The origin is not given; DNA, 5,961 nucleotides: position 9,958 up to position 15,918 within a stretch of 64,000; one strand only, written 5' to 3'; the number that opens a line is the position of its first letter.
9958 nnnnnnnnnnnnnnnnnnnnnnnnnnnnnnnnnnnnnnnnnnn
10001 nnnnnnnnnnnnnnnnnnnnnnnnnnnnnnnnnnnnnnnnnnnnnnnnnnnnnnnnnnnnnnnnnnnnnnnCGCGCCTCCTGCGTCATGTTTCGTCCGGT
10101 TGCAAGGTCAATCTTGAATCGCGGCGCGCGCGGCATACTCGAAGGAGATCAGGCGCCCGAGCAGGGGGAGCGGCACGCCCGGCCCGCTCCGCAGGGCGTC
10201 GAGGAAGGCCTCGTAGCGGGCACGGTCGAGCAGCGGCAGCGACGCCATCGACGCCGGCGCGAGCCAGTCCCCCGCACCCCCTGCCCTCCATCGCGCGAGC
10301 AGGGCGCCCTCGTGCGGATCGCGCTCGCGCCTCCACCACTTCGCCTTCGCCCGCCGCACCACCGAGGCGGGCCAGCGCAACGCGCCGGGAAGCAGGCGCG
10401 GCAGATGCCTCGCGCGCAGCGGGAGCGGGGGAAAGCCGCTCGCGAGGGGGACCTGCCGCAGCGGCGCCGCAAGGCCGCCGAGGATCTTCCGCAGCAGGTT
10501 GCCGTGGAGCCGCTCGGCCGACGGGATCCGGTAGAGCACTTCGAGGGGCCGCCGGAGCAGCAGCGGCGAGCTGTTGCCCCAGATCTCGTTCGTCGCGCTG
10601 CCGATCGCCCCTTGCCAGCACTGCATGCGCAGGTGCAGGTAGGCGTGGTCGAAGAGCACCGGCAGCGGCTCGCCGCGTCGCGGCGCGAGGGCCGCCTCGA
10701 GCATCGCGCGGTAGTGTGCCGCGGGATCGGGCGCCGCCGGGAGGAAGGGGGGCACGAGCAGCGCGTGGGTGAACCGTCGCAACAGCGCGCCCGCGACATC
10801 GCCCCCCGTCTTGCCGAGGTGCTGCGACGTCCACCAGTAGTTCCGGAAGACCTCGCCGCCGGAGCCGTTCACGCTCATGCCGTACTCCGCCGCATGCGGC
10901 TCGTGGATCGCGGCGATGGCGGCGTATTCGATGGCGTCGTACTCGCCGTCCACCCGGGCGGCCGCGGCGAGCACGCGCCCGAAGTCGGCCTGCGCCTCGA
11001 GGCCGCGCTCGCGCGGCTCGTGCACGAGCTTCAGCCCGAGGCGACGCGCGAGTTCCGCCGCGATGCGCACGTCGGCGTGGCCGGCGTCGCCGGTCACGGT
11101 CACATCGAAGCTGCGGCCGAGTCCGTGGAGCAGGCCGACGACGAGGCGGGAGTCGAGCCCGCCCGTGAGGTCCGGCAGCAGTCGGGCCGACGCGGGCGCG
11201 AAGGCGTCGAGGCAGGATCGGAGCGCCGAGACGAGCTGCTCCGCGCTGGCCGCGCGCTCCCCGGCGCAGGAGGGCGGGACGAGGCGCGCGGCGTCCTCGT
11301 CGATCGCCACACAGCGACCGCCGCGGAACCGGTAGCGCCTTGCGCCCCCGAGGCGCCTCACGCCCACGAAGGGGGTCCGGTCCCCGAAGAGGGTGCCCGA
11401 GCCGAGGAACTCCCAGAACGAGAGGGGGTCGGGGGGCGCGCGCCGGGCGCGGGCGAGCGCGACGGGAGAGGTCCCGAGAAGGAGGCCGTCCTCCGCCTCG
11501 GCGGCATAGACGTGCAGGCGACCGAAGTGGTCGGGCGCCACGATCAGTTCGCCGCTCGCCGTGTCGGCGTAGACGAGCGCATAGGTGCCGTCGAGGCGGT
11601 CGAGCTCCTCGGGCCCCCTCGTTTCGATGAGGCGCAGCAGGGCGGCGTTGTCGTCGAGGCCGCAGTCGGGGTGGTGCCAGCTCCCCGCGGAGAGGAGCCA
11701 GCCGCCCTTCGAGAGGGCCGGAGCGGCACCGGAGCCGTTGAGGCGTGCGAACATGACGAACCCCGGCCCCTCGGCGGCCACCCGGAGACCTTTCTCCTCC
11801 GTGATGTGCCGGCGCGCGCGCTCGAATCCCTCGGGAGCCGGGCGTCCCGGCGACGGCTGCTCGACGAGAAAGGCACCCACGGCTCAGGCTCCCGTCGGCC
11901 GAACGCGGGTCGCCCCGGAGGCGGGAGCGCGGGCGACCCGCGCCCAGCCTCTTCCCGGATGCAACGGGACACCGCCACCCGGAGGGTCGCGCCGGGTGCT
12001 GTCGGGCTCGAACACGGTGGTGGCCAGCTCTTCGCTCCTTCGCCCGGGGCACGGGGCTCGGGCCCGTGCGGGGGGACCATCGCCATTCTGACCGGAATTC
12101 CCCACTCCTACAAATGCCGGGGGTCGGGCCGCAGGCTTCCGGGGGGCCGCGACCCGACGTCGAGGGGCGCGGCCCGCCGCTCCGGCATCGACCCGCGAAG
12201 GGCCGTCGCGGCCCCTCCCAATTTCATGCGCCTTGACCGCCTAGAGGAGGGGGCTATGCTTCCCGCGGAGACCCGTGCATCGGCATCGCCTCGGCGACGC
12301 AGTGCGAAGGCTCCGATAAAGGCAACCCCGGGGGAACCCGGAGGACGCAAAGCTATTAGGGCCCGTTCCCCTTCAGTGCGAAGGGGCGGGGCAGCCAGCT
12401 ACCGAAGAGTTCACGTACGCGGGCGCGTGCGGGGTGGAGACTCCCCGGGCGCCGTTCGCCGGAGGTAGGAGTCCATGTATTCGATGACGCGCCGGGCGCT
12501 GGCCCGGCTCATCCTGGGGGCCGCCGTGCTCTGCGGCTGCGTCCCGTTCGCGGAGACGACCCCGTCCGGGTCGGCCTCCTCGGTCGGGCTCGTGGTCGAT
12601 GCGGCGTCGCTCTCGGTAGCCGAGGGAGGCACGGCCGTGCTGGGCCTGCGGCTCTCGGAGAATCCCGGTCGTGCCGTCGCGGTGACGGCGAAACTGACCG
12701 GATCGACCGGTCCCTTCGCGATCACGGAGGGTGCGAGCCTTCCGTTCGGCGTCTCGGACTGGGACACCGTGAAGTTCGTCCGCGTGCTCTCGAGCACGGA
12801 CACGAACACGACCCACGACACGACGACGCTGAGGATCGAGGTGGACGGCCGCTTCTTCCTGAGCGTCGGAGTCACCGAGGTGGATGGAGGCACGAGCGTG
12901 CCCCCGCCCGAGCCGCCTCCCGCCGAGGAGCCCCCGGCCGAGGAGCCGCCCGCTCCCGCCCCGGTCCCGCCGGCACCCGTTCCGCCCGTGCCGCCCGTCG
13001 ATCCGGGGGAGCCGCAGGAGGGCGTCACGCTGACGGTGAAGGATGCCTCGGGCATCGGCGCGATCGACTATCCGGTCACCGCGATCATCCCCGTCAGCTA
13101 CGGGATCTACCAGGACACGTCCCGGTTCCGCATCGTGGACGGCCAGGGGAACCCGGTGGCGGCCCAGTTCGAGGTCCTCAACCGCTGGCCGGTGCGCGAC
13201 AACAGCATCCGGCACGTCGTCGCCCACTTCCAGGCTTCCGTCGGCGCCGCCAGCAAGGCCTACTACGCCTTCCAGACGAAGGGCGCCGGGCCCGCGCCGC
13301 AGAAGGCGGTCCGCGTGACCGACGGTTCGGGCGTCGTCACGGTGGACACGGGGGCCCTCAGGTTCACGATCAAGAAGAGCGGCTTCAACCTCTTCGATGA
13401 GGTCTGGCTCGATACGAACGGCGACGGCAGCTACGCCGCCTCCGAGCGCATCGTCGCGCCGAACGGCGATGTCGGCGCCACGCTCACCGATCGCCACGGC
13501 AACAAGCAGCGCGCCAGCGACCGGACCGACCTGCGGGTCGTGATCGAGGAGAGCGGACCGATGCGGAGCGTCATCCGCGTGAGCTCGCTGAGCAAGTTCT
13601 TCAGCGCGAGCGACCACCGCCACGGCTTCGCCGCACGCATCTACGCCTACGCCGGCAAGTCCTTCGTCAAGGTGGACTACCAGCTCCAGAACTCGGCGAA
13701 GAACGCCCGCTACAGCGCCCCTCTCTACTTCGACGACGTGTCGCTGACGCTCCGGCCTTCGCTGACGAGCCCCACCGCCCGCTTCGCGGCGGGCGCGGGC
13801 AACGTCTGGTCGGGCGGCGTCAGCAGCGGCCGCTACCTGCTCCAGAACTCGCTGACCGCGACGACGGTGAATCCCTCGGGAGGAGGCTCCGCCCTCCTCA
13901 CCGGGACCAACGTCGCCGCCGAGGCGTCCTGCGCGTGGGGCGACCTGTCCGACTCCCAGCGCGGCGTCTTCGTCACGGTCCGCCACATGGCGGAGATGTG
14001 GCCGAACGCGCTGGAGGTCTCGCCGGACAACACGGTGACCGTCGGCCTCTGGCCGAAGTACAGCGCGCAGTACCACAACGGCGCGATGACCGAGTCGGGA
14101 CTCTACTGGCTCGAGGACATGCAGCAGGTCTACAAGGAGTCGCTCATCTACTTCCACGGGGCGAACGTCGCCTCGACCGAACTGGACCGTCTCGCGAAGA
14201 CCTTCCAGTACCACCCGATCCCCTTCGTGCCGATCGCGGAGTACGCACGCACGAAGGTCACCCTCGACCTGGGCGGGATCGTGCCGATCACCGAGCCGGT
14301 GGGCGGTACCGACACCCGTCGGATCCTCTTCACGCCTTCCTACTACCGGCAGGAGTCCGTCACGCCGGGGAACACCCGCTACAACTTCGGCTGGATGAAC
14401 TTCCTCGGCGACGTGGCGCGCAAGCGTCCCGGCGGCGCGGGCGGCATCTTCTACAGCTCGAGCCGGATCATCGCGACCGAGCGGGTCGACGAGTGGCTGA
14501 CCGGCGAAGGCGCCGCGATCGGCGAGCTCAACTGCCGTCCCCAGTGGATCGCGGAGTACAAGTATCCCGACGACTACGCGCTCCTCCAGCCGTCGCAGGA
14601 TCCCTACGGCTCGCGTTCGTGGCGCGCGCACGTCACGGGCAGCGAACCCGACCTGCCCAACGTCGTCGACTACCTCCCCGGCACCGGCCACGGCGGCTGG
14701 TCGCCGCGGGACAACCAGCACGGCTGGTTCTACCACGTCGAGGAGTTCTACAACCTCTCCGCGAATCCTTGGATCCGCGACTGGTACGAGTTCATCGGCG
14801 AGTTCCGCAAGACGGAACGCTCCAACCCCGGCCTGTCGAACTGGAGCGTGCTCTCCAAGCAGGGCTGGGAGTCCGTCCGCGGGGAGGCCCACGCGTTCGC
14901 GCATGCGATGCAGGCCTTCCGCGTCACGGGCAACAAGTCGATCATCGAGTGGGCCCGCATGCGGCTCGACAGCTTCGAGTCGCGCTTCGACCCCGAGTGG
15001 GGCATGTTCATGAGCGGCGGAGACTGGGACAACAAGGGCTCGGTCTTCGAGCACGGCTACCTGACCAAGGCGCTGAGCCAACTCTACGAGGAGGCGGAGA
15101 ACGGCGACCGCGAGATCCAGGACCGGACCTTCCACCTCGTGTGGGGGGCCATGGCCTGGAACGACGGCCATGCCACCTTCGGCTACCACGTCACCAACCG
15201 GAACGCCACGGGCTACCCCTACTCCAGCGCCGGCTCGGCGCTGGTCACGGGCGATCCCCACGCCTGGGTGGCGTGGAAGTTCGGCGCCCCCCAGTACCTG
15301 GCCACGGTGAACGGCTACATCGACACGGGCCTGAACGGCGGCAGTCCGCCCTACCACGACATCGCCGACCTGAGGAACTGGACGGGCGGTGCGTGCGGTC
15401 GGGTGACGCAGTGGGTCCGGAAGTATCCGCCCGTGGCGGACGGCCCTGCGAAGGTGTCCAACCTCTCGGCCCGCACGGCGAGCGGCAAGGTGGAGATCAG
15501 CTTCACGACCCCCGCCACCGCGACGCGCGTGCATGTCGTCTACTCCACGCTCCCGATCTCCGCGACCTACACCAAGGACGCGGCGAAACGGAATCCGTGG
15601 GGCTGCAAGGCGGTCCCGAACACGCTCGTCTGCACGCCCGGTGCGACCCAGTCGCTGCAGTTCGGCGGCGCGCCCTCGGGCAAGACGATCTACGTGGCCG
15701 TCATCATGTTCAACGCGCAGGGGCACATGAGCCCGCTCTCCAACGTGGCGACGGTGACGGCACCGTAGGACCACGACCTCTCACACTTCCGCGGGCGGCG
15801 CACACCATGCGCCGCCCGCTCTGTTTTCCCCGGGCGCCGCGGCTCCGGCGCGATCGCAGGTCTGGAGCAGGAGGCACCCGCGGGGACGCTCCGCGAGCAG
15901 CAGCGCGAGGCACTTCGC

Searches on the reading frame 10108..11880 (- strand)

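Call 34: search_protein_families(library=pfam, proteins=[window:10108-11880:-])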
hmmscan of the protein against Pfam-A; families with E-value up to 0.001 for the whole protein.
window:10108-11880:- (590 aa): 1 family
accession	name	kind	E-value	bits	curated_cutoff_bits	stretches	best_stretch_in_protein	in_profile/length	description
PF13537.11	GATase_7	-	1.2e-06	28.9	25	1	77-142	54-121/123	Glutamine amidotransferase domain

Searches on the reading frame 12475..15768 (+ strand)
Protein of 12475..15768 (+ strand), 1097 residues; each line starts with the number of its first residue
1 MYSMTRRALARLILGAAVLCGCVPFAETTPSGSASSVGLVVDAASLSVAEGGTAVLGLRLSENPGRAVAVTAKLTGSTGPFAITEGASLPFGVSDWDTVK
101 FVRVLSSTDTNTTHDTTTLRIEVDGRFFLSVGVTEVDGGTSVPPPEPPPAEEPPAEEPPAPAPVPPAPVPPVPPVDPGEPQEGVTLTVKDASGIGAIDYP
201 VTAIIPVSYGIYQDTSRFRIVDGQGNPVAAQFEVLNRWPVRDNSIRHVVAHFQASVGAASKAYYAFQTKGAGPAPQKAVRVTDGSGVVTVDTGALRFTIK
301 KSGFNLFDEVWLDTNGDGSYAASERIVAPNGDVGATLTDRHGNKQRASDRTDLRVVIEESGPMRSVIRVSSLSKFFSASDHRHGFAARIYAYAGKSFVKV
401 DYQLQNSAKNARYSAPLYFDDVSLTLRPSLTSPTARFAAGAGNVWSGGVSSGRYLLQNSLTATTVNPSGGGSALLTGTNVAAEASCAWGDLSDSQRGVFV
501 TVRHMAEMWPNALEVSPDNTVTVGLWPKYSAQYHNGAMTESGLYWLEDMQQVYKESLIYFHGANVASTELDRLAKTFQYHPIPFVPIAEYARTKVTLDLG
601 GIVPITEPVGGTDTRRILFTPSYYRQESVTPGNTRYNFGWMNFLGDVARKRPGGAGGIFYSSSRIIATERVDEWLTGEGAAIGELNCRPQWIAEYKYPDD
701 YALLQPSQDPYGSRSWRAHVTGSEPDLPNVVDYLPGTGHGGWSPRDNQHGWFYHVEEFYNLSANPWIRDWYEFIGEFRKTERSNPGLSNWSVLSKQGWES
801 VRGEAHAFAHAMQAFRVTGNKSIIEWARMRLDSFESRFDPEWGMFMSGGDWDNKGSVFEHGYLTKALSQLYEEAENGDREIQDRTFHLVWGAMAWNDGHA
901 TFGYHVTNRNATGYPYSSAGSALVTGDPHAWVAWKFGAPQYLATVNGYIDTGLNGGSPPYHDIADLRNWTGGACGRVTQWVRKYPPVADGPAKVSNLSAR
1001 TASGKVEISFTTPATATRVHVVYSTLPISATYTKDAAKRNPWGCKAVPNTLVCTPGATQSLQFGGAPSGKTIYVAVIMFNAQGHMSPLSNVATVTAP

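Call 34: search_protein_families(library=pfam, proteins=[window:12475-15768:+])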
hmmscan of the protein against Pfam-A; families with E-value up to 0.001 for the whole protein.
window:12475-15768:+ (1097 aa): 1 family
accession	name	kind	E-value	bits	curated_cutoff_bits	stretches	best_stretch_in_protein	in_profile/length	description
PF21345.3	PcRGLX_2nd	-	5.8e-09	35.9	23.5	1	279-405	1-123/360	PcRGLX-like protein central beta sandwich domain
